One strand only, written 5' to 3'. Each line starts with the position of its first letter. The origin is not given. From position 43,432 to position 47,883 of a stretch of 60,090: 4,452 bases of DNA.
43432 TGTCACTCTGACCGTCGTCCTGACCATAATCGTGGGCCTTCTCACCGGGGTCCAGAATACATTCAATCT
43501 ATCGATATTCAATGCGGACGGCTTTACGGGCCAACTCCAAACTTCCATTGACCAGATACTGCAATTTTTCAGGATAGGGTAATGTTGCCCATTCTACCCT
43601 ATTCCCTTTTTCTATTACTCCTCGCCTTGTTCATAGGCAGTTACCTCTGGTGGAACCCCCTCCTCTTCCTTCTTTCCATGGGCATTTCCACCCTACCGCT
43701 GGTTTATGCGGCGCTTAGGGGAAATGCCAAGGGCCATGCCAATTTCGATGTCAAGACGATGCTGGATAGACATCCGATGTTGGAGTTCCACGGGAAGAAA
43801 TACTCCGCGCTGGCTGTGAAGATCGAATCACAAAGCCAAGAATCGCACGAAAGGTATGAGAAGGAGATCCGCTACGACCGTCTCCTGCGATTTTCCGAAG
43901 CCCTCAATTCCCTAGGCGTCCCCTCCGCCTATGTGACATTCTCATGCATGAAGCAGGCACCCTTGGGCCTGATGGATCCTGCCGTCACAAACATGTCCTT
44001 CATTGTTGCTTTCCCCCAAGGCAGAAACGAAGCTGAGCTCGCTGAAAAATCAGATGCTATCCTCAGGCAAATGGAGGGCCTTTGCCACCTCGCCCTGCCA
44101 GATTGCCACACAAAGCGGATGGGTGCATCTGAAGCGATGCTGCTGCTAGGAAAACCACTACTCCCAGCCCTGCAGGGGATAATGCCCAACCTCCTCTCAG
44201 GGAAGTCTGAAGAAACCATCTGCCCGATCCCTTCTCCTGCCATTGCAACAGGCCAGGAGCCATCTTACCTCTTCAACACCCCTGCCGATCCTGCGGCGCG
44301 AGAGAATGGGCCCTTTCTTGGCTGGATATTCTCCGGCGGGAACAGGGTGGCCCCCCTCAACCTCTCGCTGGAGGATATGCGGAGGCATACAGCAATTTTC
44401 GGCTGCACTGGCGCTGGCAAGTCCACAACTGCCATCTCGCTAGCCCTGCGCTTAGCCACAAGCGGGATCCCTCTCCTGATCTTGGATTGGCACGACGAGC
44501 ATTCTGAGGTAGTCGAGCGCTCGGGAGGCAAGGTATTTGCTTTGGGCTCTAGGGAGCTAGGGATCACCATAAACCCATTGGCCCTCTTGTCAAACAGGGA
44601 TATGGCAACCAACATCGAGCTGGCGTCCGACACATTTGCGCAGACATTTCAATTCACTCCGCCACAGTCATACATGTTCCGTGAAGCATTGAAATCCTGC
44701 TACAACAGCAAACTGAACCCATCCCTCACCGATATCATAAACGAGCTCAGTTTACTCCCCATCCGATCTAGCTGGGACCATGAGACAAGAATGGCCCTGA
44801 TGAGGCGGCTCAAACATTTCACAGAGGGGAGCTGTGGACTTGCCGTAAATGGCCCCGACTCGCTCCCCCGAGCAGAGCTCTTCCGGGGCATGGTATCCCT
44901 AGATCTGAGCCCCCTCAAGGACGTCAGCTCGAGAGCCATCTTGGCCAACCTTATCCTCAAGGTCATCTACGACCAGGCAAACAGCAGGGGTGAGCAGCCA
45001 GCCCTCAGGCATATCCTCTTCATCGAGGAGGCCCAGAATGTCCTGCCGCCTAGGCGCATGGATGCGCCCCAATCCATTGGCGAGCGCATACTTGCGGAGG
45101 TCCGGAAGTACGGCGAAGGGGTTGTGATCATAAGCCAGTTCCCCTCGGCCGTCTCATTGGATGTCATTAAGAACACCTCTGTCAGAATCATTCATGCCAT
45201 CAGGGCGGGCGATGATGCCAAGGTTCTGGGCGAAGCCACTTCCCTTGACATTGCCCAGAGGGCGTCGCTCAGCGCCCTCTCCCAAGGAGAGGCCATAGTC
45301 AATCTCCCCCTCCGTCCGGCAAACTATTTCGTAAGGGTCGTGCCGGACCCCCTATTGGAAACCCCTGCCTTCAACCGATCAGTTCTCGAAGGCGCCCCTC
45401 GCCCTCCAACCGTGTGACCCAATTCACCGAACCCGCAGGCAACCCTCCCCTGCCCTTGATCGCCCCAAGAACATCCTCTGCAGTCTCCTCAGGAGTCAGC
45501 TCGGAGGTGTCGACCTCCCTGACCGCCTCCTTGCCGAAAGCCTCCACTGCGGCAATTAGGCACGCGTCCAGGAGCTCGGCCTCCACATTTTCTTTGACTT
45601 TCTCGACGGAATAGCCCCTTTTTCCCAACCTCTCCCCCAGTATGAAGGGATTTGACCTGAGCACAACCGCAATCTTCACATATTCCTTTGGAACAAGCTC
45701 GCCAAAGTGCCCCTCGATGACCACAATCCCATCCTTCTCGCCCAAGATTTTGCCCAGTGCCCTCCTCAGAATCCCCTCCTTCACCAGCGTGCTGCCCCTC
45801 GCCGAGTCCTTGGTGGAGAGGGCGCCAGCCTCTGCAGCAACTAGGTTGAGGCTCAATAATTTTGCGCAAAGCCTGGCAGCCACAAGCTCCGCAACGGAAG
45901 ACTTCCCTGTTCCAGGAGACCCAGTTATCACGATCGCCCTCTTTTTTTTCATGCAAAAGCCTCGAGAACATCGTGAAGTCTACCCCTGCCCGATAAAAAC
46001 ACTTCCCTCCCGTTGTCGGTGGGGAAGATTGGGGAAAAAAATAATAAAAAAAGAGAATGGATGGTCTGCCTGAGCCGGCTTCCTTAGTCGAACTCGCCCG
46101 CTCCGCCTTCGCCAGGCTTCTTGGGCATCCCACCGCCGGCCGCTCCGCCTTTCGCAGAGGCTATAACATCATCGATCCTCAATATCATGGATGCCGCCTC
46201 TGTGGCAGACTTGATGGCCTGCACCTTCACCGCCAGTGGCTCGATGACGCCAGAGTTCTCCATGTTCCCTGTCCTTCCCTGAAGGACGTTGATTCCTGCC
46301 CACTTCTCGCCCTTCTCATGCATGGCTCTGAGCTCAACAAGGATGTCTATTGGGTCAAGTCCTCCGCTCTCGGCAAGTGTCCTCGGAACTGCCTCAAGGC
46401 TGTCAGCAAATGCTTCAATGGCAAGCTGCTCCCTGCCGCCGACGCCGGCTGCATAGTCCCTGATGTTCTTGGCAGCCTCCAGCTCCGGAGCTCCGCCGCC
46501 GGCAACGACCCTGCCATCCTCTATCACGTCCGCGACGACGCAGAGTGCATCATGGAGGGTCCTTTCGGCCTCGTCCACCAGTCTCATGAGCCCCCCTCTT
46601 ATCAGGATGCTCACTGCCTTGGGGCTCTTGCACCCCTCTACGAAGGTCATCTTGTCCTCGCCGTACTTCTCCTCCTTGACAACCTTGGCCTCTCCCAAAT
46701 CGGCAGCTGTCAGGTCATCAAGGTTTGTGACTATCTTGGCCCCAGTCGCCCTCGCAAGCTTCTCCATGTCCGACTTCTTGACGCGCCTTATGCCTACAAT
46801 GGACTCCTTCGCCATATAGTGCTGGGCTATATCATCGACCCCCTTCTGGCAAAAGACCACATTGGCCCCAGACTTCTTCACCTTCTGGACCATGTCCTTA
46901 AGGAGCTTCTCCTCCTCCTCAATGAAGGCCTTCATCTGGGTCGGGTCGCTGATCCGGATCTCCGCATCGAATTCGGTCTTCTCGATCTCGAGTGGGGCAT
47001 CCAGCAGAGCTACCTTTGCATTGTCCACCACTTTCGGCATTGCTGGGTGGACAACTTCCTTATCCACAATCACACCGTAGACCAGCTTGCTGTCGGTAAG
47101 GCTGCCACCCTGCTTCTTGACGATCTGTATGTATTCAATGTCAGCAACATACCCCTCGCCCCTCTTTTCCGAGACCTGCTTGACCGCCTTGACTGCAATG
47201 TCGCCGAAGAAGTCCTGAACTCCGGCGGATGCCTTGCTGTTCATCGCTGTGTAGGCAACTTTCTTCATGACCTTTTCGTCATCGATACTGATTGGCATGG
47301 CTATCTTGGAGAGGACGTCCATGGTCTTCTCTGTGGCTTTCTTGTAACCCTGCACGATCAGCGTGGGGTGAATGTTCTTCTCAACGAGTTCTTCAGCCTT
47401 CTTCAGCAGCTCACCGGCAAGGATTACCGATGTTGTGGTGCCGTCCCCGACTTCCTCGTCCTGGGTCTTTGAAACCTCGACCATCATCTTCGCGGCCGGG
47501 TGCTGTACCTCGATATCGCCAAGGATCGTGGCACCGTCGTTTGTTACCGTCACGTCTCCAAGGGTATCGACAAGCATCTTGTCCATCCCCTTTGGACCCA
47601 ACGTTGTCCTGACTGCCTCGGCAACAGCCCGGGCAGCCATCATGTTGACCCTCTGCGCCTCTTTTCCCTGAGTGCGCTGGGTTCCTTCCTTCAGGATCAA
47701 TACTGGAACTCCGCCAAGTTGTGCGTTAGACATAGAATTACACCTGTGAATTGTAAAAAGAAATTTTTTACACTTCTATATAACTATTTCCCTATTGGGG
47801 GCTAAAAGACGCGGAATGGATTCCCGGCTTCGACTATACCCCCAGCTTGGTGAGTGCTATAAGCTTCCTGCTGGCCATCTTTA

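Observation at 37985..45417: Tad/Epd-like type IV filament locus with an in-operon membrane-anchored VirB4/HerA (DUF87) ATPase and an abutting TFIIB paralogue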

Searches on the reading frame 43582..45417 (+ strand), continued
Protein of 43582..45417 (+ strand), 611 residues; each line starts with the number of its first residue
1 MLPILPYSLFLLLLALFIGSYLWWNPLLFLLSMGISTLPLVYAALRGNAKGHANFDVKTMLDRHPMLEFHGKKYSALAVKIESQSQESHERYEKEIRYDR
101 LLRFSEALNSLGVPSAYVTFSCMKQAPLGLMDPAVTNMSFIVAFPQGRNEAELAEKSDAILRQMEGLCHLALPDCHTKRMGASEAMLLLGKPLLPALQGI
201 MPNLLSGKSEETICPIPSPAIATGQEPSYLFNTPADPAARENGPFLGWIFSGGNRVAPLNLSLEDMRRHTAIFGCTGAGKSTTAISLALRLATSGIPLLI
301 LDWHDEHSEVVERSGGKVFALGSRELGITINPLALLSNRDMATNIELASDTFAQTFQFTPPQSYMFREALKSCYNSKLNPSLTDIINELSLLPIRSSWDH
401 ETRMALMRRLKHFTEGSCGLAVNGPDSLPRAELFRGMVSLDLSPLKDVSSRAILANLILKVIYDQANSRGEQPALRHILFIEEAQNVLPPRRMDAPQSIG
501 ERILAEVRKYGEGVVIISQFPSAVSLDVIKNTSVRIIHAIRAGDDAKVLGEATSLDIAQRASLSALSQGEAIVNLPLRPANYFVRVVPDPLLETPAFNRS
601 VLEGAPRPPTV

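Call 77: search_solved_structures(query=window:43582-45417:+, max_evalue=0.001)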
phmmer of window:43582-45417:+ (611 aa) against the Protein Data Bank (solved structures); distinct sequences matched with E-value up to 0.001: 8.
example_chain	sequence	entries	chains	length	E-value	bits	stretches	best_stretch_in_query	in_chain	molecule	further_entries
4d2i_A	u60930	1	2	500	1.7e-12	50.1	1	258-573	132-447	HERA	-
9x1l_A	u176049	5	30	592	3.8e-09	39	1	473-573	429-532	DNA helicase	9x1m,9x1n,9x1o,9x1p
8wiv_A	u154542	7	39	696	2.5e-08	36.3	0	452-573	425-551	Helicase HerA central domain-containing protein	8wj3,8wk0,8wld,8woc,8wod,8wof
8ziq_M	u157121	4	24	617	1e-05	27.7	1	476-591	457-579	HerA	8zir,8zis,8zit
11kk_A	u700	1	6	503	1.6e-05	27.1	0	458-550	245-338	HerA like helicase YjgR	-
8yho_A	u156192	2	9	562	2.3e-05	26.5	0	266-310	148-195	DUF87 domain-containing protein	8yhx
3f85_A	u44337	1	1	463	4.1e-05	25.7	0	343-428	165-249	homo trimeric fusion of CFA/I fimbrial subunits B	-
8wet_A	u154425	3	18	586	6.1e-05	25.1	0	438-553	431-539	TdpA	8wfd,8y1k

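Call 93: predict_structure(alignment_id=A1)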
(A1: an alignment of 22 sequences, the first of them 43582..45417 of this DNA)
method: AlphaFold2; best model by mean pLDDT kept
length: 611 residues; sequences in the alignment: 22
mean_pLDDT: 79.4   pTM: 0.61
mean pLDDT of the five models: 79.4, 78.3, 77.8, 75.2, 73.5
residues with pLDDT >= 90: 168; 70-90: 314; 50-70: 70; < 50: 59
segments of 3 or more residues with pLDDT < 50: 47-57, 59-61, 127-133, 205-223, 596-599, 601-611
pLDDT, mean of each block of 10 residues (from residue 1): 65 82 82 84 60 42 64 82 63 66 77 77 52 63 84 86 84 79 75 69 46 31 65 76 87 86 92 92 93 92 90 89 86 69 85 88 93 88 93 87 93 90 85 89 90 90 87 91 92 78 88 95 93 94 90 89 88 82 85 52 39 33
secondary structure, 60 per line:
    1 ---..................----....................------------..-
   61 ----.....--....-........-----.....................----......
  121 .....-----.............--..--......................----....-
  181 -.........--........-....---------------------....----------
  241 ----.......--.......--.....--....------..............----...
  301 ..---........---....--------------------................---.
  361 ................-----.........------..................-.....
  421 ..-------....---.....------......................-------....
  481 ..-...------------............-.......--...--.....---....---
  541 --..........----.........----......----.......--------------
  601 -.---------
elements in order: H4-21 H26-45 E65-69 E72-75 E77-84 H90-110 E115-125 E131-143 H150-171 E176-179 H182-190 H193-200 H202-205 H227-230 E245-251 E254-260 H263-267 E270-273 H280-293 E298-302 H306-313 E317-320 H341-356 H360-376 H382-390 H397-414 H416-422 H430-433 E437-441 H448-469 E477-482 H499-510 E512-518 H526-530 E534-537 H543-552 H557-565 E570-575 E580-586

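Call 96: fold_search(model_id=the predicted structure, library=pdb)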
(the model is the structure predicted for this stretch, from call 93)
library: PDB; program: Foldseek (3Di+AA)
matches with E <= 10: 1344; with E <= 0.001: 157
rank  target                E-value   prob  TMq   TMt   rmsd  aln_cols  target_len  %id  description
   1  4d2i_A                3.1e-19  1.00  0.42  0.53  19.7       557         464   17  Crystal structure of the HerA hexameric DNA translocase from Sulfolobus solfataricus bound to AMP-PNP (released 2014-12-03)
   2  4d2i_B                1.2e-18  1.00  0.42  0.55  19.6       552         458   16  Crystal structure of the HerA hexameric DNA translocase from Sulfolobus solfataricus bound to AMP-PNP (released 2014-12-03)
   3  9x1m_A                8.2e-18  1.00  0.43  0.45  21.1       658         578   14  The cryo-EM structure of HerA-NurA complex with AMPPNP and dsDNA from Thermococcus kodakarensis (released 2026-02-04)
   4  8wld_A                5.2e-16  1.00  0.40  0.50  19.6       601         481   15  Cryo-EM structure of SIR2/HerA antiphage complex (released 2024-09-11)
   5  8wod_D                6.1e-16  1.00  0.40  0.49   8.6       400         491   18  Cryo-EM structure of SIR2/HerA complex (released 2024-09-11)
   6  4ag5_B                7.6e-16  1.00  0.48  0.76   4.0       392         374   18  Structure of VirB4 of Thermoanaerobacter pseudethanolicus (released 2012-07-04)
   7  4ag6_B                9.0e-16  1.00  0.48  0.75   4.0       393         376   18  Structure of VirB4 of Thermoanaerobacter pseudethanolicus (released 2012-07-04)
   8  8wof_D                1.2e-15  1.00  0.39  0.43   9.9       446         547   17  Cryo-EM structure of SIR2/HerA complex (released 2024-09-11)
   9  8wld_D                1.3e-15  1.00  0.39  0.37   9.9       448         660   17  Cryo-EM structure of SIR2/HerA antiphage complex (released 2024-09-11)
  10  7es4                  1.6e-15  1.00  0.47  0.74   3.9       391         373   17  the crystral structure of DndH-C-domain (released 2022-05-11)
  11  8woc_D                1.8e-15  1.00  0.39  0.43   9.9       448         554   17  Cryo-EM structure of SIR2/HerA complex (released 2024-09-11)
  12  8wfd_D                2.7e-15  1.00  0.36  0.39  23.1       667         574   14  The cryo-EM structure of TdpAB in complex with AMPPNP and DNA (released 2025-01-22)
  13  8wj3_N                3.6e-15  1.00  0.42  0.47   6.0       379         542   18  Cryo-EM structure of a bacterial protein (released 2024-09-11)
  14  8rtd_O                7.8e-15  1.00  0.40  0.32  22.9       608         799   12  Stalk-Arches-IMC structure from the fully-assembled R388 type IV secretion system determined by cryo-EM. (released 2024-06-19)
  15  8wld_L                1.1e-14  1.00  0.39  0.36   9.5       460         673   16  Cryo-EM structure of SIR2/HerA antiphage complex (released 2024-09-11)
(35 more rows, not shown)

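Call 102: search_protein_families(library=padloc, max_evalue=0.01, proteins=[window:43582-45417:+])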
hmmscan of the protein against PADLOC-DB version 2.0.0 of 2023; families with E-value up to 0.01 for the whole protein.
window:43582-45417:+ (611 aa): 17 families
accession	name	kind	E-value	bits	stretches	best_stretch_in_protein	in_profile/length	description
PDLC04140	mad8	-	2.5e-19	67.9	1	256-575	17-288/314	mads_8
PDLC04105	HerA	-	2.1e-16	57.6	2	452-573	395-522/576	-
PDLC04103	HerA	-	1.7e-12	44.5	2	437-574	401-544/579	-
PDLC04106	HerA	-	1e-11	42.1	1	452-573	489-615/667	-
PDLC04097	HerA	-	5.9e-11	39.7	1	453-586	449-592/618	-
PDLC04102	HerA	-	1.8e-10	37.8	1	452-554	485-586/654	-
PDLC01055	HerA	-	4.5e-10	36.9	2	433-551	378-489/532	Type III coevolved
PDLC02684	DndH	-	1.6e-08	30.6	1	266-522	1366-1639/1715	DndH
PDLC02185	HerA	-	8.8e-07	26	1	459-573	429-548/585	-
PDLC04098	HerA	-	1.4e-06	25.2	1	477-549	528-608/686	-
PDLC02685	DndH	-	1.7e-06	24.1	1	266-519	1333-1599/1678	DndH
PDLC04100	HerA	-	2.1e-06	24.7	1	465-573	429-542/580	-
PDLC04104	HerA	-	1.7e-05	21.7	1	456-553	200-302/379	-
PDLC02188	HerA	-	0.001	16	0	480-538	432-493/578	-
PDLC04107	HerA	-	0.0011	16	1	267-316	169-219/306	-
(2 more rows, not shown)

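Call 103: search_protein_families(library=phrogs, max_evalue=0.01, proteins=[window:43582-45417:+])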
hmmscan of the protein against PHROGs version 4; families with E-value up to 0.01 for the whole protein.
window:43582-45417:+ (611 aa): 2 families
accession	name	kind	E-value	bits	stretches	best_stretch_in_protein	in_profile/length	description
phrog_7035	-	unknown function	2.3e-18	67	2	450-573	464-592/969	-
phrog_2666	-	head and packaging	3e-10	40.4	1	478-561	424-505/555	terminase large subunit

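Call 108: find_encoding_contigs(protein=P0191, flank=9000, max_places=1)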
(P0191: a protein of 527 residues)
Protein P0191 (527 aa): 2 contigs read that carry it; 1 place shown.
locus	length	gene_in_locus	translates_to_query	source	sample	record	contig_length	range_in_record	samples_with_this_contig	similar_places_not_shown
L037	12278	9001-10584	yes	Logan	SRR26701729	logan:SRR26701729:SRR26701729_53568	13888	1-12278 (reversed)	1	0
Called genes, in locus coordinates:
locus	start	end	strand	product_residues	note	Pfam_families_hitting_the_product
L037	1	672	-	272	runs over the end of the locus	PF01080:Presenilin (weak)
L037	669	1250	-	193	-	PF07998:Peptidase_M54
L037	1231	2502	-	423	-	PF00753:Lactamase_B, PF23023:Anti-Pycsar_Apyc1, PF12706:Lactamase_B_2 (weak), PF16661:Lactamase_B_6, PF10996:Beta-Casp, PF07521:RMMBL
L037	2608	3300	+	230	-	PF09754:PAC2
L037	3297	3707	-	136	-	PF01423:LSM (weak), PF14894:Lsm_C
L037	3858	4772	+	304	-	PF08271:Zn_Ribbon_TF (weak), PF00382:TFIIB (weak)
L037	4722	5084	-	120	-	-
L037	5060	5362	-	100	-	-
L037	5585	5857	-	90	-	-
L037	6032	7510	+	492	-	PF00437:T2SSE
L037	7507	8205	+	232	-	-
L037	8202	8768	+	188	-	-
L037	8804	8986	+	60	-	-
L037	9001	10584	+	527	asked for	PF01935:DUF87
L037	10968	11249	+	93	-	-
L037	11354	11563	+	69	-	-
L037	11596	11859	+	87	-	-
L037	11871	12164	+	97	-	-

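Call 109: find_encoding_contigs(protein=P0075, flank=9000, max_places=1)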
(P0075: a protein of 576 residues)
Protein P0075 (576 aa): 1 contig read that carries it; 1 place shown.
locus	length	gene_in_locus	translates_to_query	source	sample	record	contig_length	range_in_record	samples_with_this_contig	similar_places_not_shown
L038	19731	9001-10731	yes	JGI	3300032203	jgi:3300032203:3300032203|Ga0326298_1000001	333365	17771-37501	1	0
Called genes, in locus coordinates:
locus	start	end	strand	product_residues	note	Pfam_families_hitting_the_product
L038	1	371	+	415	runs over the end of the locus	PF05221:AdoHcyase, PF00670:AdoHcyase_NAD, PF02826:2-Hacid_dh_C, PF07991:KARI_N (weak)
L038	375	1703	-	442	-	PF01979:Amidohydro_1, PF07969:Amidohydro_3 (weak)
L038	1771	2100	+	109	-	PF01283:Ribosomal_S26e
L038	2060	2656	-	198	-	PF01066:CDP-OH_P_transf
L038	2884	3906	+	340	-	-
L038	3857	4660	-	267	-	-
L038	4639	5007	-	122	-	-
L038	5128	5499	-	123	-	-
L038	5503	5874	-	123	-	-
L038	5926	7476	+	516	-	PF00437:T2SSE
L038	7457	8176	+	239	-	-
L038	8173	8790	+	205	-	-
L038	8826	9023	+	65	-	-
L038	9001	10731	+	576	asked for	PF01935:DUF87, PF12846:AAA_10 (faint)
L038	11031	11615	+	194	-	PF00004:AAA (weak), PF13238:AAA_18, PF13207:AAA_17 (weak)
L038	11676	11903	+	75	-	PF00125:Histone, PF00808:CBFD_NFYB_HMF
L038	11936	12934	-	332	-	PF01230:HIT (faint), PF11969:DcpS_C (faint)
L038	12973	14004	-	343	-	-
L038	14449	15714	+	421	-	PF01676:Metalloenzyme, PF10143:PhosphMutase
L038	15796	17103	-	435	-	-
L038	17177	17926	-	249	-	PF01904:DUF72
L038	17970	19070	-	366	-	PF04055:Radical_SAM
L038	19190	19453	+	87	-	PF01423:LSM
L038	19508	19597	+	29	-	PF14894:Lsm_C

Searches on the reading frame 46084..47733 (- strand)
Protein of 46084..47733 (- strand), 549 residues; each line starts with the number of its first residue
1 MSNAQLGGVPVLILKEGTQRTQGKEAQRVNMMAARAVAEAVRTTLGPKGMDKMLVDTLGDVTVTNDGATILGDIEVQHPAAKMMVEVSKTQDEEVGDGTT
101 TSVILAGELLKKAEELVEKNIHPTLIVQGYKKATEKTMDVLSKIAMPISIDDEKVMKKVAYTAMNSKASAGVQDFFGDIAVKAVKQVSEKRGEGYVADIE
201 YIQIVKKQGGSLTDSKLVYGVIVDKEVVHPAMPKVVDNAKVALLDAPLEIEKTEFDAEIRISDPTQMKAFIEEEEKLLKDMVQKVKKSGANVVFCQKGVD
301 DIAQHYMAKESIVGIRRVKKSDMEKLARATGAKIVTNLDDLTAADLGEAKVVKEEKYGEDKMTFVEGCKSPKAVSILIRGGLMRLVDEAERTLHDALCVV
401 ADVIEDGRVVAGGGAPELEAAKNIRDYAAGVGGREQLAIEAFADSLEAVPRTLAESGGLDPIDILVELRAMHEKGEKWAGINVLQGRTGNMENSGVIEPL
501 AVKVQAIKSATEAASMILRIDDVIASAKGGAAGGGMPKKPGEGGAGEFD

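Call 99: list_cluster_members(proteins=[window:46084-47733:-, window:43582-45417:+, window:37985-38920:+, window:40325-42043:+, P0241])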
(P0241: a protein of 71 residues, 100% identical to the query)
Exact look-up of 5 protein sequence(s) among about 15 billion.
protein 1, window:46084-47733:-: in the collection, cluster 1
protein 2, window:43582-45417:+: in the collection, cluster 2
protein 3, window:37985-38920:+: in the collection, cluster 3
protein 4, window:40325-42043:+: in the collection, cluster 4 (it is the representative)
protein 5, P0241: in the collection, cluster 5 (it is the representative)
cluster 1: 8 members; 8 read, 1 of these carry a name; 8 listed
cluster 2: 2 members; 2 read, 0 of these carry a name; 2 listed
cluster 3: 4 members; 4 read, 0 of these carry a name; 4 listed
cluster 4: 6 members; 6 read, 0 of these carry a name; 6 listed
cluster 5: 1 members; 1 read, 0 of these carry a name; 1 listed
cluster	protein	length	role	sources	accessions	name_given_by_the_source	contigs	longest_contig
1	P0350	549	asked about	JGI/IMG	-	-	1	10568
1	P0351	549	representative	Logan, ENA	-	-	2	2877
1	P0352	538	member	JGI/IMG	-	thermosome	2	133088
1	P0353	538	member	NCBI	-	-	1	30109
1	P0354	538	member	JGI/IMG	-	-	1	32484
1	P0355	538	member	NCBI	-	-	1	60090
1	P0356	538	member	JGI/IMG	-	-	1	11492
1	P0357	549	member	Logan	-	-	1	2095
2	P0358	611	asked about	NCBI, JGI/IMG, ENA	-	-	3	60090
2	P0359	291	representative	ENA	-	-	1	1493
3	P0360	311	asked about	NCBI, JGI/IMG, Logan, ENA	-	-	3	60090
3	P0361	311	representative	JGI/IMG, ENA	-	-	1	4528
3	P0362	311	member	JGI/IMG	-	-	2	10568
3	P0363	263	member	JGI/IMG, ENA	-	-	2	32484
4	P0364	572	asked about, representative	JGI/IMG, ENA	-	-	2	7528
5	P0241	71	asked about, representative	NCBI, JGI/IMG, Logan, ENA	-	-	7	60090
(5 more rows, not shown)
